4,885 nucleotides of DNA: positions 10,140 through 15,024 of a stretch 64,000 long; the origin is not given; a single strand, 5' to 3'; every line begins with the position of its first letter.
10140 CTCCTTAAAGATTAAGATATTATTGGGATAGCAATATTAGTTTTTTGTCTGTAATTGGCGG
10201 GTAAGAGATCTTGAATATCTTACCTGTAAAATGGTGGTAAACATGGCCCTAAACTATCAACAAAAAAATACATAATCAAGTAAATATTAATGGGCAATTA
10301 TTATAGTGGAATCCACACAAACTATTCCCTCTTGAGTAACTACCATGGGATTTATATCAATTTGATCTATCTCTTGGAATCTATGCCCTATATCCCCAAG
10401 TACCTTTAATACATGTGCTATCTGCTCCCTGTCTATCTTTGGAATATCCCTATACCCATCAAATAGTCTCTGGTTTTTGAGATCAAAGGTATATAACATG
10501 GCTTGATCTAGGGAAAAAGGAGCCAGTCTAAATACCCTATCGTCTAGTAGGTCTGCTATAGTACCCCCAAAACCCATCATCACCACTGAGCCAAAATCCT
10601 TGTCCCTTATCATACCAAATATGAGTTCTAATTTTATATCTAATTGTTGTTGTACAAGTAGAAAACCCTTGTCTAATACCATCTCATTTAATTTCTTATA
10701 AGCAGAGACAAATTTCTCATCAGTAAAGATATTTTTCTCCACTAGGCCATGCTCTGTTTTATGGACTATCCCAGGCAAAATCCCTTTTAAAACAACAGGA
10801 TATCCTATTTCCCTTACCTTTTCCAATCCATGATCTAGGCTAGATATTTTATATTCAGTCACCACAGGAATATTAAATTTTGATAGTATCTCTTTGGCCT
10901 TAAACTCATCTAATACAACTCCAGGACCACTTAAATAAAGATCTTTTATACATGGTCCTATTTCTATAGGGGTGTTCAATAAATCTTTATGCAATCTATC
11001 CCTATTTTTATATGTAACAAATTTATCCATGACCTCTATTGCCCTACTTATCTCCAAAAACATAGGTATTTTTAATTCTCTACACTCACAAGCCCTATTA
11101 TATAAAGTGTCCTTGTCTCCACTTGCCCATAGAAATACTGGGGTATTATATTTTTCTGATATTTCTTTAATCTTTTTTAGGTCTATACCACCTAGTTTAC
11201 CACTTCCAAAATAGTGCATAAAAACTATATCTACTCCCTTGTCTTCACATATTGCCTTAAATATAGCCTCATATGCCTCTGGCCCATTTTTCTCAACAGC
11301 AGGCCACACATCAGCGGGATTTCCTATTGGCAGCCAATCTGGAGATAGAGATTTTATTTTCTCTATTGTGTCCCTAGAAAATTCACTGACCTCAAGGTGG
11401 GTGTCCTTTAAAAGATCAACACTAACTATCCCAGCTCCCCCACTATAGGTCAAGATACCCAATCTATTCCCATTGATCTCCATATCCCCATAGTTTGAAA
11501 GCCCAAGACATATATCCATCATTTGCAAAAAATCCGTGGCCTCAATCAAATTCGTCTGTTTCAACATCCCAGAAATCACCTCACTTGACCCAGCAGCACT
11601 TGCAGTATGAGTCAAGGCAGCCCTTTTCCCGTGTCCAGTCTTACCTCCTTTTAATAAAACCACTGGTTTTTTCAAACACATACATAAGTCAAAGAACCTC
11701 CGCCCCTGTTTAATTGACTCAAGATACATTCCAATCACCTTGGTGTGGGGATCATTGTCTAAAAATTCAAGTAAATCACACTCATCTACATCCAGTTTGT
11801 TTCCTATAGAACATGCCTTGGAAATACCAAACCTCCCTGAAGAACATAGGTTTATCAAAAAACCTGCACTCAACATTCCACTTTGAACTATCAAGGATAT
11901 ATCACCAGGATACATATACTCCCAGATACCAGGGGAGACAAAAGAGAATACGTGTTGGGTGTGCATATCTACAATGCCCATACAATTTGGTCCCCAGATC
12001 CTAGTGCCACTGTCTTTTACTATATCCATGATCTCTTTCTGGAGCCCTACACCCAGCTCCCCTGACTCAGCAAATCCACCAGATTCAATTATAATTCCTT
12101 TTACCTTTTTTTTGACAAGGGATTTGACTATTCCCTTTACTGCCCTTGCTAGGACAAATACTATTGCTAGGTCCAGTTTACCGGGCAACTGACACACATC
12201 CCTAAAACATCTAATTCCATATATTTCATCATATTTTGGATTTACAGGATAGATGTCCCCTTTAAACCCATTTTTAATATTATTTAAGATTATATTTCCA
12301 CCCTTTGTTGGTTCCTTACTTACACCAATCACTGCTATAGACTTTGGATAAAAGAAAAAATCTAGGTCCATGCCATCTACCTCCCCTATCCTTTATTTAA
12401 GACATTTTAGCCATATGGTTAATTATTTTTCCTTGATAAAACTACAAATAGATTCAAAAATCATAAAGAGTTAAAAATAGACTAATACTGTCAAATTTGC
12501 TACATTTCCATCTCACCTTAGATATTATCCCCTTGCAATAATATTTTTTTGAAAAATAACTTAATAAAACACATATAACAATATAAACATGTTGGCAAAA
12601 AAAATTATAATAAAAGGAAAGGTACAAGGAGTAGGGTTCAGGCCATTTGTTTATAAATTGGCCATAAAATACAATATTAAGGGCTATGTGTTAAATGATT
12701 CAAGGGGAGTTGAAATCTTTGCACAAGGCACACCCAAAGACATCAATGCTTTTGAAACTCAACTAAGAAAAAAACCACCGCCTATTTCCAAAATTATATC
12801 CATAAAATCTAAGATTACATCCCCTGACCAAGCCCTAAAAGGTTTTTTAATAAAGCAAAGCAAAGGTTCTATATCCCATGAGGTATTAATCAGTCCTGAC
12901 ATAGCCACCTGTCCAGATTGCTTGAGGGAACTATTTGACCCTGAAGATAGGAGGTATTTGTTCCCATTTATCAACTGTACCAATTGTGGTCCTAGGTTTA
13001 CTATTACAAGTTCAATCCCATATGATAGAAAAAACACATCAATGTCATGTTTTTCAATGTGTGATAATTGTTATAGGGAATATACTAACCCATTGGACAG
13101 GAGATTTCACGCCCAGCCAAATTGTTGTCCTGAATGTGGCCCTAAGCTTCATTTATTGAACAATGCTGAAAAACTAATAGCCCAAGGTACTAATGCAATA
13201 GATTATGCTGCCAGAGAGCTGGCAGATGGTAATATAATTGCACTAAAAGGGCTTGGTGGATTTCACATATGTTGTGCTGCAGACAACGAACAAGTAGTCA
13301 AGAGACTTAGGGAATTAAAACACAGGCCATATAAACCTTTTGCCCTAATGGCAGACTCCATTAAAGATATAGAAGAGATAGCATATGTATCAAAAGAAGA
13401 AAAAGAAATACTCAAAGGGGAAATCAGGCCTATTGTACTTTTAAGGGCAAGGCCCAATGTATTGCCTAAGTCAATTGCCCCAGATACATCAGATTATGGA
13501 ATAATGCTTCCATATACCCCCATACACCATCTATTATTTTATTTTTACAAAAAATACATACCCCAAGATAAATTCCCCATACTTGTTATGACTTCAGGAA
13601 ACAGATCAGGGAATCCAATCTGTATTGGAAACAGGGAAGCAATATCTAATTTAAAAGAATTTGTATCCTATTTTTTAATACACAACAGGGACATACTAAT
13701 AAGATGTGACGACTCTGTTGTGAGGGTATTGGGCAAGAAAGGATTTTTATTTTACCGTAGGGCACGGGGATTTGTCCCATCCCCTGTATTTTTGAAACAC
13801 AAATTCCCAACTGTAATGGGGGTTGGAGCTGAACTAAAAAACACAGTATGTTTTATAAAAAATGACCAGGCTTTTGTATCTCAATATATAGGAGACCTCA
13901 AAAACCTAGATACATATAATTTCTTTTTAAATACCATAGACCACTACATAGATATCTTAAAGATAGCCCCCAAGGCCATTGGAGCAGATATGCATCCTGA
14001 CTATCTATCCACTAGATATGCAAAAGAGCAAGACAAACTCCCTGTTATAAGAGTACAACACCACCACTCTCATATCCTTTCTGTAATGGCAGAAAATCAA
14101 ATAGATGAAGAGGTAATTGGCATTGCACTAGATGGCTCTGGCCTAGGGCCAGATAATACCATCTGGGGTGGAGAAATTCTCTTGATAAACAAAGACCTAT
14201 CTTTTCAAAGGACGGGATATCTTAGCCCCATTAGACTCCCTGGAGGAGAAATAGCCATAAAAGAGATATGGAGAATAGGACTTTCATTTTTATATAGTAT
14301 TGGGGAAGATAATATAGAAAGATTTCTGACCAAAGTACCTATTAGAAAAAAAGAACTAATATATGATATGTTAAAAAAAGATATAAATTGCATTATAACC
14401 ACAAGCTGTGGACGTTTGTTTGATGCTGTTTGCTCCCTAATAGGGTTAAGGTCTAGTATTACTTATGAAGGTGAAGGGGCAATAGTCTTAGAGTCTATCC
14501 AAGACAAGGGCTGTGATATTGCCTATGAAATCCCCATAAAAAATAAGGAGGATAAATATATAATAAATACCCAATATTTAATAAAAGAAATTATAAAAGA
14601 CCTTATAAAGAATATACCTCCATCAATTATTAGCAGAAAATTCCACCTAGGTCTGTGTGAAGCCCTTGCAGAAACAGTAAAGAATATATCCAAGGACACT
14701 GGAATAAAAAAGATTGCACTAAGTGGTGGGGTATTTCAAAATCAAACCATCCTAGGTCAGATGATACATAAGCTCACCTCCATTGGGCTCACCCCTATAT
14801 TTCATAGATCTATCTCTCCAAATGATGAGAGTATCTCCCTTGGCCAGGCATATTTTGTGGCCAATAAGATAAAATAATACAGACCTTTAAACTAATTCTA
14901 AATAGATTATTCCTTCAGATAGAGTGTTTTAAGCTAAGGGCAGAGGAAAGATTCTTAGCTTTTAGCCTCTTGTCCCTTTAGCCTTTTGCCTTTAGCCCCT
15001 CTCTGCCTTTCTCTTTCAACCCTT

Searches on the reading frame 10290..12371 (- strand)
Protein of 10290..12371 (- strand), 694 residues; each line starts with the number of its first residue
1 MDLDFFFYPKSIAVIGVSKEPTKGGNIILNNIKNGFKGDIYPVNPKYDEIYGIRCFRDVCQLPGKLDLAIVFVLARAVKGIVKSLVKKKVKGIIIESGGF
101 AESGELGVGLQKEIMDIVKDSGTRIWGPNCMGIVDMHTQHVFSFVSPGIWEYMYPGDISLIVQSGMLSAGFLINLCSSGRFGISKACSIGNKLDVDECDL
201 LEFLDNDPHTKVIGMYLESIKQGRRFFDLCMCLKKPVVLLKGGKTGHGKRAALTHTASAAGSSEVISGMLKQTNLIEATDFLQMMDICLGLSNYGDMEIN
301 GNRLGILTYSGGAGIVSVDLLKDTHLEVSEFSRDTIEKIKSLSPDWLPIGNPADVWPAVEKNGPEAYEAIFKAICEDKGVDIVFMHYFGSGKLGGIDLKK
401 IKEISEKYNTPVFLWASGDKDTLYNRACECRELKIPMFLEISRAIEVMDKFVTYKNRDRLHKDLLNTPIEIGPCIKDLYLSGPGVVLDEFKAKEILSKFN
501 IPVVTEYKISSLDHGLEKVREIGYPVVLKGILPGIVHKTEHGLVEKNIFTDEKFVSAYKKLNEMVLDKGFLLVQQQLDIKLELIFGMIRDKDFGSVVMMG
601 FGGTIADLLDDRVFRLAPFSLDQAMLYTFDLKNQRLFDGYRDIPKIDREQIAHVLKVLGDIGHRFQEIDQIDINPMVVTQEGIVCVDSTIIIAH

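Call 68: search_protein_families(library=pfam, proteins=[window:10290-12371:-], max_evalue=0.000001)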
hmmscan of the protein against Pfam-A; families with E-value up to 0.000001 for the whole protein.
window:10290-12371:- (694 aa): 4 families
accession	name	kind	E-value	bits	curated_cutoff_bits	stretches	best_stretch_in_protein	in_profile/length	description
PF13549.11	ATP-grasp_5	-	2.2e-45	155.1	27.6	1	485-692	8-221/221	ATP-grasp domain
PF13607.11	Succ_CoA_lig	-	7.3e-39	133.1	27.4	1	155-288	1-135/138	Succinyl-CoA ligase like flavodoxin domain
PF13380.12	CoA_binding_2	-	4.1e-22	79.3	22.8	1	10-134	1-114/116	CoA binding domain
PF02629.25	CoA_binding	-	4e-12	47.2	22.3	1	9-95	3-93/97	CoA binding domain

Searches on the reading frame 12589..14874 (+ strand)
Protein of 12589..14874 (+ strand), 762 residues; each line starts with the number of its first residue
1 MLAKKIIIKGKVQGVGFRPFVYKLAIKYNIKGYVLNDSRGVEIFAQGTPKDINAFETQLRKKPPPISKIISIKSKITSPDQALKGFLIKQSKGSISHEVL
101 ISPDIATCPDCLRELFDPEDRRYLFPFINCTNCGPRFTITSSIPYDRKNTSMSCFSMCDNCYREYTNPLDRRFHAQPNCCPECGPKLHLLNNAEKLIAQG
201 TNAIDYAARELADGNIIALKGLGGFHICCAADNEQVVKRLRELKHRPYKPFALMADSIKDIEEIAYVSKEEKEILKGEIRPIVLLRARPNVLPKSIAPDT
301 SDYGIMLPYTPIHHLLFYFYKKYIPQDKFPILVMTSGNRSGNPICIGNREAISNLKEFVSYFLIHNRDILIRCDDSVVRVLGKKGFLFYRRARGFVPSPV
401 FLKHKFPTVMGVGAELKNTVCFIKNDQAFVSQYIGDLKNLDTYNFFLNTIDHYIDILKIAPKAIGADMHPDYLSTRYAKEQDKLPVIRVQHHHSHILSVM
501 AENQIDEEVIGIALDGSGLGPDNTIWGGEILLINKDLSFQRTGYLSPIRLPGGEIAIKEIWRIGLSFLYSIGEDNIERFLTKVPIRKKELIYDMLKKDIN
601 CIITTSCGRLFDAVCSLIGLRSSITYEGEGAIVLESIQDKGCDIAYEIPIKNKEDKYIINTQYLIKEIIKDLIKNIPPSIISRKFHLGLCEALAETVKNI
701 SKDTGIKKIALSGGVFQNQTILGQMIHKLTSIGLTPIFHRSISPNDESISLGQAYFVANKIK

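Call 68: search_protein_families(library=pfam, proteins=[window:12589-14874:+], max_evalue=0.000001)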
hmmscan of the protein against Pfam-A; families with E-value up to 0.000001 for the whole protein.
window:12589-14874:+ (762 aa): 5 families
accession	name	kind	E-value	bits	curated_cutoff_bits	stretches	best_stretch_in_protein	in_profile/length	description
PF22521.2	HypF_C_2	-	7.7e-74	248.9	27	1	511-753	1-241/241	Carbamoyltransferase, Kae1-like Domain, second subdomain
PF01300.24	Sua5_yciO_yrdC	-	4.1e-39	134.4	25.1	1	211-386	3-172/178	Telomere recombination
PF17788.7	HypF_C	-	1.2e-35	122.5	23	1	407-502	4-99/99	HypF Kae1-like domain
PF07503.17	zf-HYPF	-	3.8e-32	110.2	23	2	107-139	1-33/34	HypF finger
PF00708.24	Acylphosphatase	-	5.6e-23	81.5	22.5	1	5-87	2-84/85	Acylphosphatase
